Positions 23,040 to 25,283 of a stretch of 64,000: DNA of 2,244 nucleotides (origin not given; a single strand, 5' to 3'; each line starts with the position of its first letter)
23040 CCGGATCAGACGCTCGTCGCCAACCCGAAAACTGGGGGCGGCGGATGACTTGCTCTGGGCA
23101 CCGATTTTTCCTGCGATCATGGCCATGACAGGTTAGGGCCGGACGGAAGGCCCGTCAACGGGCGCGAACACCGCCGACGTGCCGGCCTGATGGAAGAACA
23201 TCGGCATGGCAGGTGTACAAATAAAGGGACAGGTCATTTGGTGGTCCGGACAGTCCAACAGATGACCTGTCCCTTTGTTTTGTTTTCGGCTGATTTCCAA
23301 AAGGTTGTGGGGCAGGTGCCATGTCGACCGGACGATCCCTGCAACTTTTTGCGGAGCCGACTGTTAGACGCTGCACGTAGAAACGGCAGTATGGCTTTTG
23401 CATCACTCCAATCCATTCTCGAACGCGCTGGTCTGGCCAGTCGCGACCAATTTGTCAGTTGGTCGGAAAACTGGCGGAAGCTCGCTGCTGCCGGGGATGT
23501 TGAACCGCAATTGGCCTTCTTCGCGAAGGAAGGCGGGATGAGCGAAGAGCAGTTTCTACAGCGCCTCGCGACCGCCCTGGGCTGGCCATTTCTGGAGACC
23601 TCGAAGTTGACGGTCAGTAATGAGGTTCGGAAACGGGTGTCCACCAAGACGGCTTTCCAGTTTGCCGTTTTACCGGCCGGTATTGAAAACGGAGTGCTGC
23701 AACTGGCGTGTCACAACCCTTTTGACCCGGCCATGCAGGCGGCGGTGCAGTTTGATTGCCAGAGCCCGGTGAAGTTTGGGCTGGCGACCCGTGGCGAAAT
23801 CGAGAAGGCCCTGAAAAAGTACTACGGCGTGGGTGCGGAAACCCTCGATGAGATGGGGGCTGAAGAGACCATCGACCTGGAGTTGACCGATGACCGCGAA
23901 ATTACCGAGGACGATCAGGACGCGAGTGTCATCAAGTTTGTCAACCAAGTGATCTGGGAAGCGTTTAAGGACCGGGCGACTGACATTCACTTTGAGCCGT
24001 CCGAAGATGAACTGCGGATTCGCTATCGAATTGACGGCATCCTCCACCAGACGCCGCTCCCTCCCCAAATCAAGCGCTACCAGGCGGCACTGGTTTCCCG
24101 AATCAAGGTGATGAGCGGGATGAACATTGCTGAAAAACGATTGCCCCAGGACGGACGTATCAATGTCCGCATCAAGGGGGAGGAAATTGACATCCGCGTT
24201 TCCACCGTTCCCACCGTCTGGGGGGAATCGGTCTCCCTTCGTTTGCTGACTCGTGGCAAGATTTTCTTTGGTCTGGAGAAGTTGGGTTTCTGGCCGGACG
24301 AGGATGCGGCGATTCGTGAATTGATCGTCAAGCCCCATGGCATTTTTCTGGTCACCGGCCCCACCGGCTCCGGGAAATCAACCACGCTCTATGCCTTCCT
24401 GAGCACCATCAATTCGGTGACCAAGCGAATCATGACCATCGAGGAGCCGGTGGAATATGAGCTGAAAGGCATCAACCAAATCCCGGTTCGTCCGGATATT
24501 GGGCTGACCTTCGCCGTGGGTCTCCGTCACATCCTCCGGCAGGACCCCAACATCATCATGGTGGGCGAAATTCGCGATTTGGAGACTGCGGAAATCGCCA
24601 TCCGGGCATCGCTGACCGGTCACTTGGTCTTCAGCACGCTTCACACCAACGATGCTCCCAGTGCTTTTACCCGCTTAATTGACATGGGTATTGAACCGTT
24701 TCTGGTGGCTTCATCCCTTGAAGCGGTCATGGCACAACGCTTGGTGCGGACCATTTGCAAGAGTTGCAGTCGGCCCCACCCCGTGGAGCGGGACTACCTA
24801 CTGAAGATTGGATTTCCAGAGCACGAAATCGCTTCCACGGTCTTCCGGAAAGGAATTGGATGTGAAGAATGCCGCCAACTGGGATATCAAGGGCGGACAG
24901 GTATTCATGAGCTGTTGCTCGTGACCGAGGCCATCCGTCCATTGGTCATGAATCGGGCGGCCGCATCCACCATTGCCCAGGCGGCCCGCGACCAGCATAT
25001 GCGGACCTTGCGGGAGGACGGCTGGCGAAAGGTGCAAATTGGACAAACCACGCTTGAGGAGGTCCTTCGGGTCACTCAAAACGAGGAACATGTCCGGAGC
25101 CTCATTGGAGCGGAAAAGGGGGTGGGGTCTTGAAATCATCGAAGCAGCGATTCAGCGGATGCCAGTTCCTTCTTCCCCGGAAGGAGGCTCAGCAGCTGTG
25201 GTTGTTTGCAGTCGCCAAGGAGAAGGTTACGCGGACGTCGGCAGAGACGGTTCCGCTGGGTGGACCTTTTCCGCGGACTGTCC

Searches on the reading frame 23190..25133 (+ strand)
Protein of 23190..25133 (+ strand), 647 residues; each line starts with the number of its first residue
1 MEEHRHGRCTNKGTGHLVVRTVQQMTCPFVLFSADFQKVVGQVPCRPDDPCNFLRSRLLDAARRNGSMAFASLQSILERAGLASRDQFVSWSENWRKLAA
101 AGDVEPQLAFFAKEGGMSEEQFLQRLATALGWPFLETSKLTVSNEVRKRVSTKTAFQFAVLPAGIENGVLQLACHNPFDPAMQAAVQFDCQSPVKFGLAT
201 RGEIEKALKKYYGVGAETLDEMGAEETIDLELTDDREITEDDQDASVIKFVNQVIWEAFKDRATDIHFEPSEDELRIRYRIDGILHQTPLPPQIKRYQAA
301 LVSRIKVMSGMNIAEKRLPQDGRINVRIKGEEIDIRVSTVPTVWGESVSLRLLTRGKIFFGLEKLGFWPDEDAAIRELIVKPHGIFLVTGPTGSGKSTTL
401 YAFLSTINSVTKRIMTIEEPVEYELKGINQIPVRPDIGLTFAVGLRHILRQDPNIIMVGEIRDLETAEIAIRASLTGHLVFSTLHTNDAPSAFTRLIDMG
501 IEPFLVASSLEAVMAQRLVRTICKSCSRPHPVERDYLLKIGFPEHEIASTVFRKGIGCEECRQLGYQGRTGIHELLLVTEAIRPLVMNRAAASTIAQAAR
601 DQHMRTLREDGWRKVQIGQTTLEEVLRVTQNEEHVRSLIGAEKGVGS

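Call 79: search_protein_families(library=pfam, proteins=[window:23190-25133:+], max_evalue=0.00001)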
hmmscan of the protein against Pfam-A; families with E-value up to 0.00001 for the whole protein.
window:23190-25133:+ (647 aa): 2 families
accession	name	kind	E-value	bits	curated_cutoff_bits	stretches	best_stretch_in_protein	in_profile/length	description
PF00437.27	T2SSE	-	1e-136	455.9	24.9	1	241-627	2-370/370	Type II/IV secretion system protein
PF05157.20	MshEN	-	2.7e-11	43.7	23.1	1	131-215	2-87/90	MshEN domain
